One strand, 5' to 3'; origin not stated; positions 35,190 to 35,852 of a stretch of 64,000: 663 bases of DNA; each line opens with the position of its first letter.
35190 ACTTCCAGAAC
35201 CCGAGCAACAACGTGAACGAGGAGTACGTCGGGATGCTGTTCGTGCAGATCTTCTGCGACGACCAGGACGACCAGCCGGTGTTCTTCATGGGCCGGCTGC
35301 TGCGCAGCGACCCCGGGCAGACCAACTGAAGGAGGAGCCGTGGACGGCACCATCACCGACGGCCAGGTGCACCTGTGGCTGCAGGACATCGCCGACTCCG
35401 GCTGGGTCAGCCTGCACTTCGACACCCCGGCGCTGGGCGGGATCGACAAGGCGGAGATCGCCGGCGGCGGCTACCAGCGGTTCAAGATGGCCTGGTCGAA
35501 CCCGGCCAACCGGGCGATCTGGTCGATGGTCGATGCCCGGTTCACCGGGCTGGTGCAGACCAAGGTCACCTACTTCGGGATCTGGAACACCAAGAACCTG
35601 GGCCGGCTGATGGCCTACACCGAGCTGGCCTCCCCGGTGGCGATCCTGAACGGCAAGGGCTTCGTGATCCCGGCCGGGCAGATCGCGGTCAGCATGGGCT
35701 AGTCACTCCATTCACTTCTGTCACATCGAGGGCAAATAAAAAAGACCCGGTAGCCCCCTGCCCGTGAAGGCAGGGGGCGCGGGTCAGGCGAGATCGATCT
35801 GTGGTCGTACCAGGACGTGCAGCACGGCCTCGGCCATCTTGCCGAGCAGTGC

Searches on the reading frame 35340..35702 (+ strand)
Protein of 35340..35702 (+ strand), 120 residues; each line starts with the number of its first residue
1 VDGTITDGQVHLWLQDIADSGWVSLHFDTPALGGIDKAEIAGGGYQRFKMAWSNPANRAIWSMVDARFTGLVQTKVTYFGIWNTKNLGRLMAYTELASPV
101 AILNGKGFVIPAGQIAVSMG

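Call 20: search_protein_families(library=phrogs, proteins=[window:35340-35702:+], max_evalue=0.001)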
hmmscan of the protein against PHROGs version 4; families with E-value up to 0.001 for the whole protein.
window:35340-35702:+ (120 aa): 1 family
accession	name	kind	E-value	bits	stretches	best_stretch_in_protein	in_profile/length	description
phrog_240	-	head and packaging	1.6e-12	48.7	1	20-119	81-188/200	head protein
